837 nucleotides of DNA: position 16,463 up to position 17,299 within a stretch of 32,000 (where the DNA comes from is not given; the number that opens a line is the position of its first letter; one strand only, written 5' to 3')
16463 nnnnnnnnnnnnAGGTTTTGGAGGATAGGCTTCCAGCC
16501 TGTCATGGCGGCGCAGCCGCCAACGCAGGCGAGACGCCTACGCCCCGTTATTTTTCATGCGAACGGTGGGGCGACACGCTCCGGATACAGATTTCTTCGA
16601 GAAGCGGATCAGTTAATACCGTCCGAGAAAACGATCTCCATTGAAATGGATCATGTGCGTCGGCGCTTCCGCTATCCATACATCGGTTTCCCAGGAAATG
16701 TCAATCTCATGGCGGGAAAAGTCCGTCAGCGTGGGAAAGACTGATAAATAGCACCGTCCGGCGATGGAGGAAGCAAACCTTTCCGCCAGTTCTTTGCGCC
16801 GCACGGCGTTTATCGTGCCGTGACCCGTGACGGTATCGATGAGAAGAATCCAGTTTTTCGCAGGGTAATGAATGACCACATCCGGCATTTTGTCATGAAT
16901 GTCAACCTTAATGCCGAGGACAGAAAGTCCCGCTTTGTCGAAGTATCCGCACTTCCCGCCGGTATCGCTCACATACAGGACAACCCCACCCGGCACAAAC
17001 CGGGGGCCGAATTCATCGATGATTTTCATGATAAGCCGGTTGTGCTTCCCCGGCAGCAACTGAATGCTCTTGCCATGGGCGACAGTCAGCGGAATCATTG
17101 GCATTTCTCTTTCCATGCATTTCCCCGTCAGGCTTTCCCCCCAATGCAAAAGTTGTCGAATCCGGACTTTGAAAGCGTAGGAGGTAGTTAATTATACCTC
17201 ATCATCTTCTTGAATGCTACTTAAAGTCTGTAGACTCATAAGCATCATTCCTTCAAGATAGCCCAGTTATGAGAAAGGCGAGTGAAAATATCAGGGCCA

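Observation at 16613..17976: C-protein-controlled R-M-like module with two nuclease genes and no methyltransferase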

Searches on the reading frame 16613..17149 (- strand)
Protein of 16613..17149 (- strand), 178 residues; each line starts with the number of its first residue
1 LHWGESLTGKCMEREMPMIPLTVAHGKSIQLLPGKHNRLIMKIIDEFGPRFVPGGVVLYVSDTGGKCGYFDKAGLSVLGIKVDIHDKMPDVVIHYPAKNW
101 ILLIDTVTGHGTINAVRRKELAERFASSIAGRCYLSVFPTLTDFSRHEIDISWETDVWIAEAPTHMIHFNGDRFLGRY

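Call 4: search_protein_families(library=pfam, proteins=[window:16613-17149:-], max_evalue=1)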
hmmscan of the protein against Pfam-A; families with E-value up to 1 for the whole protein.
window:16613-17149:- (178 aa): 1 family
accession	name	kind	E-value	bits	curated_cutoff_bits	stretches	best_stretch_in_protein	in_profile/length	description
PF06616.17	BsuBI_PstI_RE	-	2e-49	167.4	27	1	19-171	1-153/154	BsuBI/PstI restriction endonuclease domain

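Call 5: search_protein_families(library=ncbifam, proteins=[window:16613-17149:-], max_evalue=1)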
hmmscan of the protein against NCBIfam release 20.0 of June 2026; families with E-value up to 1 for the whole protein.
window:16613-17149:- (178 aa): 0 families

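Call 6: search_protein_families(library=padloc, proteins=[window:16613-17149:-], max_evalue=1)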
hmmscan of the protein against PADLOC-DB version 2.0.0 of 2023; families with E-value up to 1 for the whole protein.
window:16613-17149:- (178 aa): 4 families
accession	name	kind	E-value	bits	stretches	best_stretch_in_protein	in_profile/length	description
PDLC03420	REase_II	-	2.1e-60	202.5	1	12-178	149-315/317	Type II restriction enzyme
PDLC03359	MTase_II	-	8.4e-60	200.8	1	11-178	672-839/840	Type II methyltransferase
PDLC03412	REase_II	-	3.6e-19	67.3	1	19-175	160-322/324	Type II restriction enzyme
PDLC03589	REase_II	-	1.8e-06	25.2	1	22-169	190-347/364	Type II restriction enzyme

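Call 12: find_homologous_proteins(query=window:16613-17149:-)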
Query window:16613-17149:- (178 aa): 176 proteins with E <= 0.001 among 218 candidates; the best 120 are listed.
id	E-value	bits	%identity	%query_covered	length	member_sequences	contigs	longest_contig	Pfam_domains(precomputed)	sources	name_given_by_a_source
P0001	3.0e-110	384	100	94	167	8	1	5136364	PF06616.18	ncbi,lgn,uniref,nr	ncbi:BsuBI/PstI family type II restriction endonuclease [Geotalea uraniireducens]|uniref:BsuBI/PstI 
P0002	1.0e-69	252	67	92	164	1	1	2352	PF06616.18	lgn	-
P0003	1.4e-69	251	65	94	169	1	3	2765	PF06616.18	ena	-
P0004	3.4e-69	250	66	94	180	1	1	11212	PF06616.18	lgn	-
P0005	3.4e-63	231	60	90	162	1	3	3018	PF06616.18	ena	-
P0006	6.9e-63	230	63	92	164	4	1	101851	PF06616.18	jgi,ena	-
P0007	4.4e-62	227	62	91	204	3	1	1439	PF06616.18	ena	-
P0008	2.0e-61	225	62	94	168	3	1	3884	PF06616.18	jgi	-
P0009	2.1e-61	225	62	94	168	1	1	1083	PF06616.18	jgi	jgi:hypothetical protein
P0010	6.0e-61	223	59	94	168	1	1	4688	PF06616.18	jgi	jgi:adenine-specific DNA-methyltransferase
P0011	1.5e-59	219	58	90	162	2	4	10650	PF06616.18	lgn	-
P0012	5.6e-58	214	58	92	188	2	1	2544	PF06616.18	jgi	-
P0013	2.5e-57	211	55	94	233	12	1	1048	PF17728.8,PF06616.18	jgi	-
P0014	3.8e-57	211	56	93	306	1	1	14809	PF17728.8,PF06616.18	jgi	-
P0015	8.8e-57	210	54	93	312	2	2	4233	PF17728.8,PF06616.18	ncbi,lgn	-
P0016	9.4e-57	210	55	93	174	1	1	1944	PF06616.18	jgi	jgi:hypothetical protein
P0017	1.5e-56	209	57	93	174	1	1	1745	PF06616.18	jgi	-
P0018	2.0e-55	205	55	92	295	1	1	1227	PF17728.8,PF06616.18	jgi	jgi:hypothetical protein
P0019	2.1e-55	205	57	90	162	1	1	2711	PF06616.18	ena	-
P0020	3.4e-55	204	55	92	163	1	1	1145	PF06616.18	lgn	-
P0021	4.4e-55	204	53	98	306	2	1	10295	PF17728.8,PF06616.18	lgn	-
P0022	5.6e-55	204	60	88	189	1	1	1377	PF06616.18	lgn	-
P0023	8.5e-55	203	56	94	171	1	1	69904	PF06616.18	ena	-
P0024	1.2e-54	203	51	98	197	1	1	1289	PF06616.18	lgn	-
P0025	3.3e-54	201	53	92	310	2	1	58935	PF17728.8,PF06616.18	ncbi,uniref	ncbi:BsuBI/PstI family type II restriction endonuclease [Pseudomonas sp. NPDC086278]|uniref:BsuBI/Ps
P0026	3.4e-54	201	53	90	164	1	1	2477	PF06616.18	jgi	jgi:adenine-specific DNA-methyltransferase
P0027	3.4e-54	201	51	98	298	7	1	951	PF17728.8,PF06616.18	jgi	jgi:hypothetical protein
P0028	2.3e-53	198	53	92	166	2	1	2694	PF06616.18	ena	-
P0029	2.5e-53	198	51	97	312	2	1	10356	PF17728.8,PF06616.18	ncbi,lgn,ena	-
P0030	2.6e-53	198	52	93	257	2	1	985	PF17728.8,PF06616.18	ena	-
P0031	3.8e-53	198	51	98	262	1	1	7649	PF17728.8,PF06616.18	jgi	-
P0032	7.0e-53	197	54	93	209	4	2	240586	PF06616.18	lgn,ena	-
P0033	7.9e-53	197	53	93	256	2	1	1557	PF17728.8,PF06616.18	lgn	-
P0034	8.0e-53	197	55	90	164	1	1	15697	PF06616.18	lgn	-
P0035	1.2e-52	196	52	93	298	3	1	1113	PF17728.8,PF06616.18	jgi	jgi:hypothetical protein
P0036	1.4e-52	196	54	90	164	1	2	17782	PF06616.18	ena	-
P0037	1.7e-52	196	51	93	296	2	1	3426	PF17728.8,PF06616.18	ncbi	-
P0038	2.0e-52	195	52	95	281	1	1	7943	PF17728.8,PF06616.18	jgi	jgi:BsuBI/PstI restriction endonuclease domain/BsuBI/PstI restriction endonuclease HTH domain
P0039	3.1e-52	195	53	92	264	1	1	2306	PF17728.8,PF06616.18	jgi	jgi:hypothetical protein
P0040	6.3e-52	194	51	92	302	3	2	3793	PF17728.8,PF06616.18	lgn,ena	-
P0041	6.8e-52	194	52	94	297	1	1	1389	PF17728.8,PF06616.18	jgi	jgi:BsuBI/PstI restriction endonuclease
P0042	7.5e-52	194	50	98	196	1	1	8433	PF06616.18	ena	-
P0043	1.7e-51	192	45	100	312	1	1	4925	PF17728.8,PF06616.18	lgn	-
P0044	3.7e-51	191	53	93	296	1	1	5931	PF17728.8,PF06616.18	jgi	jgi:adenine-specific DNA-methyltransferase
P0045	8.4e-51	190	51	94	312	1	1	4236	PF17728.8,PF06616.18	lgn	-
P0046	9.5e-51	190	52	90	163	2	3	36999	PF06616.18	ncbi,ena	-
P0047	9.6e-51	190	52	92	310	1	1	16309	PF17728.8,PF06616.18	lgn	-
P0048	9.9e-51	190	52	89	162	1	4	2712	PF06616.18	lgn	-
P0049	1.5e-50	189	54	92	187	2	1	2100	PF06616.18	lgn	-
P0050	1.6e-50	189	55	92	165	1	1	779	PF06616.18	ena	-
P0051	2.0e-50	189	51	93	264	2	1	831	PF17728.8,PF06616.18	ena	-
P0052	2.5e-50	189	52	97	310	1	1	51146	PF17728.8,PF06616.18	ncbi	-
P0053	2.6e-50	189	53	90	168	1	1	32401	PF06616.18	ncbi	-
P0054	3.0e-50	188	51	93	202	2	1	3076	PF06616.18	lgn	-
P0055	3.3e-50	188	52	94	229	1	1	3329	PF17728.8,PF06616.18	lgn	-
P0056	3.9e-50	188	51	98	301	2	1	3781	PF17728.8,PF06616.18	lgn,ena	-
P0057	5.9e-50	187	53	92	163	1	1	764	PF06616.18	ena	-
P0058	1.3e-49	186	50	93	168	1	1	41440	PF06616.18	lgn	-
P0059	1.5e-49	186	51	97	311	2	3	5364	PF17728.8,PF06616.18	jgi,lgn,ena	-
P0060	2.3e-49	185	50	93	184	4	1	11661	PF06616.18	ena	-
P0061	2.8e-49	185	66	67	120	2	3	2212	PF06616.18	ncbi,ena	-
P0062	3.8e-49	185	53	92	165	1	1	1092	PF06616.18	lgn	-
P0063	4.6e-49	184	49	93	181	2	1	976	PF06616.18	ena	-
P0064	5.3e-49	184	50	92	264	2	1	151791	PF17728.8,PF06616.18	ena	-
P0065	1.4e-48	183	55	88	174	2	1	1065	PF06616.18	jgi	jgi:hypothetical protein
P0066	3.0e-48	182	52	93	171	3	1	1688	PF06616.18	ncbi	-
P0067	2.5e-47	179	66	63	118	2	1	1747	PF06616.18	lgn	-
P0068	3.0e-47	179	48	90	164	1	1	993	PF06616.18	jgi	-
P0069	8.7e-47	177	46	92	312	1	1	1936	PF17728.8,PF06616.18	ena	-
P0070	1.7e-45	173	50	89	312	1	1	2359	PF17728.8,PF06616.18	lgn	-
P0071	3.0e-45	172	46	92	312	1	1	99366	PF17728.8,PF06616.18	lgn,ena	-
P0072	3.8e-45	172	50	85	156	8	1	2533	PF06616.18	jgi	jgi:adenine-specific DNA-methyltransferase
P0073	4.9e-45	171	48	93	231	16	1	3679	PF17728.8,PF06616.18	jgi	jgi:adenine-specific DNA-methyltransferase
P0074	5.2e-45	171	48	90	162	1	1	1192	PF06616.18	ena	-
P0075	6.6e-45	171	49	89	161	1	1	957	PF06616.18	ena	-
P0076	5.1e-44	168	50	86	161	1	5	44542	PF06616.18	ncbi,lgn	-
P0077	7.8e-44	167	45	98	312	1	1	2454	PF17728.8,PF06616.18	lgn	-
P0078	1.1e-43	167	54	78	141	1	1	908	PF06616.18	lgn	-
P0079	1.3e-43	167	46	93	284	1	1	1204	PF17728.8,PF06616.18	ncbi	-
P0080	1.7e-43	166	47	92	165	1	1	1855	PF06616.18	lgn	-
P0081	3.1e-43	165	49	93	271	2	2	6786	PF17728.8,PF06616.18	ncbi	-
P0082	3.2e-43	165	49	97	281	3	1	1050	PF17728.8,PF06616.18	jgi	jgi:hypothetical protein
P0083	2.3e-42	163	46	89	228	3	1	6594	PF17728.8,PF06616.18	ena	-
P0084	1.3e-41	160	41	92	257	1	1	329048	PF17728.8,PF06616.18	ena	-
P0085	1.4e-41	160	45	92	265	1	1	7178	PF17728.8,PF06616.18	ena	-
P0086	2.3e-41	159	50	81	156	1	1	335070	PF06616.18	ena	-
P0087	4.3e-41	158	47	89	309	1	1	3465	PF17728.8,PF06616.18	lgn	-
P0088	1.2e-40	157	45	93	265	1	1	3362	PF17728.8,PF06616.18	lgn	-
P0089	1.5e-40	157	41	92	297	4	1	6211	PF17728.8,PF06616.18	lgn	-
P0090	1.7e-40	157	43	92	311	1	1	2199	PF17728.8,PF06616.18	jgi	jgi:hypothetical protein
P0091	3.4e-40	156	43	92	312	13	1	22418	PF17728.8,PF06616.18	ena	-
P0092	3.9e-40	155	58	69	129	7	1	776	PF06616.18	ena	-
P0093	1.0e-39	154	45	93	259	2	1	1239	PF17728.8,PF06616.18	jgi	-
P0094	1.9e-39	153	45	92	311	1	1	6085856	PF17728.8,PF06616.18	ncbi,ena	-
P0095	4.5e-39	152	47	87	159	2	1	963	PF06616.18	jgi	jgi:hypothetical protein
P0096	5.0e-39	152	42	89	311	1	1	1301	PF17728.8,PF06616.18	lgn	-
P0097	6.2e-39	151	44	93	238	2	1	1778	PF17728.8,PF06616.18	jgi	jgi:hypothetical protein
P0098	1.5e-38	150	45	93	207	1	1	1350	PF06616.18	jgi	jgi:hypothetical protein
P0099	1.5e-38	150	44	93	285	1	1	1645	PF17728.8,PF06616.18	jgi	jgi:hypothetical protein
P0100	1.7e-38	150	44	93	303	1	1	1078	PF17728.8,PF06616.18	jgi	jgi:hypothetical protein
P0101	1.8e-38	150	43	93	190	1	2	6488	PF06616.18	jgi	jgi:hypothetical protein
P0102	4.6e-38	149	44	93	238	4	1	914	PF17728.8,PF06616.18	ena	-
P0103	5.2e-38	148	45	93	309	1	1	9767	PF17728.8,PF06616.18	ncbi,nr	ncbi:MAG: restriction endonuclease [Verrucomicrobia bacterium]|nr:restriction endonuclease [Verrucom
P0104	1.1e-37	147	44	92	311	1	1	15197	PF17728.8,PF06616.18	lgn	-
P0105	1.2e-37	147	46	93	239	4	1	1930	PF17728.8,PF06616.18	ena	-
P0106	3.2e-37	146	47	84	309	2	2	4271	PF17728.8,PF06616.18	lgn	-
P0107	5.0e-37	145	42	93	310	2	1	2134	PF17728.8,PF06616.18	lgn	-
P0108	8.1e-37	145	44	93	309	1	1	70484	PF17728.8,PF06616.18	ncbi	-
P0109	9.1e-37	144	43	97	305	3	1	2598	PF17728.8,PF06616.18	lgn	-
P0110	9.8e-37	144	54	67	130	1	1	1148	PF06616.18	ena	-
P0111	1.0e-36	144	54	64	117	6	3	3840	PF06616.18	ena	-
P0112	1.5e-36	144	49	79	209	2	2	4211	PF06616.18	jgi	jgi:hypothetical protein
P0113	2.6e-36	143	44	92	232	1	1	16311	PF17728.8,PF06616.18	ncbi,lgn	-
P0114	9.0e-36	141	43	92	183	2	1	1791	PF06616.18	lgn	-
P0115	1.5e-35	140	44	93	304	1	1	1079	PF17728.8,PF06616.18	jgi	jgi:hypothetical protein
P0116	5.4e-35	139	45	86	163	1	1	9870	PF06616.18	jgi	jgi:hypothetical protein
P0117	6.7e-35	138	43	92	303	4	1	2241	PF17728.8,PF06616.18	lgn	-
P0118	7.6e-35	138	40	93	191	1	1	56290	PF06616.18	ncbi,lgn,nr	ncbi:MAG: BsuBI/PstI restriction endonuclease C-terminus/Eco57I restriction endonuclease [Verrucomic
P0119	3.5e-34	136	45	81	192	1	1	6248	PF06616.18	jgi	jgi:hypothetical protein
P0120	5.3e-34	135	41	92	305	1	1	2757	PF17728.8,PF06616.18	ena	-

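Call 28: search_solved_structures(query=A1, max_evalue=1)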
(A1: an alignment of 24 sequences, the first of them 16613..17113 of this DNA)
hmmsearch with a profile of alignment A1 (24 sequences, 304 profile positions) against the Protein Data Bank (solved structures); distinct sequences matched with E-value up to 1: 1.
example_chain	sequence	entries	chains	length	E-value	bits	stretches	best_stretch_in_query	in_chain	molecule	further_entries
2ixs_A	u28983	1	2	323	1.1e-93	317.1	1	2-303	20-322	SDAI RESTRICTION ENDONUCLEASE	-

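Call 46: search_solved_structures(query=window:16613-17113:-, max_evalue=0.001, show_alignments=1)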
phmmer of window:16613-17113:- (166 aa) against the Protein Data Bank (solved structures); distinct sequences matched with E-value up to 0.001: 1.
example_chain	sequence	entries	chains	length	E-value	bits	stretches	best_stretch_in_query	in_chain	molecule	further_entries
2ixs_A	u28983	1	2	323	1.9e-35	125.1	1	5-166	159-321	SDAI RESTRICTION ENDONUCLEASE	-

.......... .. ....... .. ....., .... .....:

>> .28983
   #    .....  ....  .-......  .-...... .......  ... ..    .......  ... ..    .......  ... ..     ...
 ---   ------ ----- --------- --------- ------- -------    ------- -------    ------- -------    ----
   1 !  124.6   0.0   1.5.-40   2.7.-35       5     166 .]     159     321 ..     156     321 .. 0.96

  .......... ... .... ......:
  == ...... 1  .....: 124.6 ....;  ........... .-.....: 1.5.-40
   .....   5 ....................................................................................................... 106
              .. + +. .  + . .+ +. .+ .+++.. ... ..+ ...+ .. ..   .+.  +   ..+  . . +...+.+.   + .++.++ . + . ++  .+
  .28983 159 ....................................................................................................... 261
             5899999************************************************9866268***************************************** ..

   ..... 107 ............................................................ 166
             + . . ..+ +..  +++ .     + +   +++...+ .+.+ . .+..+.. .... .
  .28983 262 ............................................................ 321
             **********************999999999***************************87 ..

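Call 61: find_encoding_contigs(protein=P0094, flank=4000, max_places=1)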
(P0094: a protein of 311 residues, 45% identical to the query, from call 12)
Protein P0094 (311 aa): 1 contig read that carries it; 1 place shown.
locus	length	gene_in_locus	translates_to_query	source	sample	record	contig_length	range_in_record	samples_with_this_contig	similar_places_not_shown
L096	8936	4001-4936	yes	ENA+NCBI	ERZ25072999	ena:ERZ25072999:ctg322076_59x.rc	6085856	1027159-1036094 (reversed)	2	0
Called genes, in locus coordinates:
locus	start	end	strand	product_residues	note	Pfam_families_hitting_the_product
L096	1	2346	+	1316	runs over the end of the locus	-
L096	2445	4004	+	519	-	PF02384:N6_Mtase, PF07669:Eco57I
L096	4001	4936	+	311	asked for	PF17728:BsuBI_PstI_RE_N, PF06616:BsuBI_PstI_RE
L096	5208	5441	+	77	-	-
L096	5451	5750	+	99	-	-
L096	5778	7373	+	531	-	-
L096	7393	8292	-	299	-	PF01680:SOR_SNZ, PF05690:ThiG (weak)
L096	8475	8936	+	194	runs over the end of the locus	PF01584:CheW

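Call 62: find_encoding_contigs(protein=P0025, flank=4000, max_places=1)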
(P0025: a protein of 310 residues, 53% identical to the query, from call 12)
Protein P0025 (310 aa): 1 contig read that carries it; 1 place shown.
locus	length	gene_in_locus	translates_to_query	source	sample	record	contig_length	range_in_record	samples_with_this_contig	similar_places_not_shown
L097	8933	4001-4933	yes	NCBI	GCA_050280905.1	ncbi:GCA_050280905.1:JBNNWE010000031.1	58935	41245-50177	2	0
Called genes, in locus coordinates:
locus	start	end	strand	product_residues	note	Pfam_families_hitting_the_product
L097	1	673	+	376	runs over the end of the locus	PF00078:RVT_1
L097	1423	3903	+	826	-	PF07669:Eco57I, PF17728:BsuBI_PstI_RE_N, PF06616:BsuBI_PstI_RE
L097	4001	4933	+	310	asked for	PF17728:BsuBI_PstI_RE_N, PF06616:BsuBI_PstI_RE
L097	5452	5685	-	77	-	-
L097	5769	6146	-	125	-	-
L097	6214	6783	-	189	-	PF00239:Resolvase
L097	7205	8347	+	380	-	PF05488:PAAR_motif, PF15607:Ntox44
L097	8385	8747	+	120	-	-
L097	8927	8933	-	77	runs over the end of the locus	-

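Call 63: find_encoding_contigs(protein=P0006, flank=4000, max_places=1)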
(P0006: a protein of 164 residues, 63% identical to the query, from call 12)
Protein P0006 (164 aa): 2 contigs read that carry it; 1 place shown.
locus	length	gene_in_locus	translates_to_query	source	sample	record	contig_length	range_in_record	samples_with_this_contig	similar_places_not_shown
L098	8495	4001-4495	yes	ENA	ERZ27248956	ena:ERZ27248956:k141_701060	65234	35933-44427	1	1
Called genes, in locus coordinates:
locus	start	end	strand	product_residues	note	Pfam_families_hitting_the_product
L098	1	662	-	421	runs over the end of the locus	PF02743:dCache_1 (faint), PF22309:HK-GC-Chemotax_sensor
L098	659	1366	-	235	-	PF02146:SIR2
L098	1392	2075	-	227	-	-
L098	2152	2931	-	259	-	PF02900:LigB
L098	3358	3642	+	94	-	PF03693:ParD_antitoxin (weak)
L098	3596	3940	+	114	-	PF05016:ParE_toxin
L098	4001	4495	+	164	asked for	PF06616:BsuBI_PstI_RE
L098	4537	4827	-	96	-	PF18765:Polbeta, PF01909:NTP_transf_2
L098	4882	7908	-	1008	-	PF04313:HSDR_N, PF00270:DEAD, PF04851:ResIII, PF18766:SWI2_SNF2, PF22679:T1R_D3-like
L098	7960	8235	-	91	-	-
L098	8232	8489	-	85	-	-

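Call 71: search_protein_families(library=phrogs, proteins=[window:16613-17116:-], max_evalue=0.01)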
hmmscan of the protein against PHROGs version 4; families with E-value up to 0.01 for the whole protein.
window:16613-17116:- (167 aa): 1 family
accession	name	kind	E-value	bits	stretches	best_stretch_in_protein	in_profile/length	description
phrog_1639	-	DNA, RNA and nucleotide metabolism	5.9e-61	207.8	1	2-167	670-835/838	restriction endonuclease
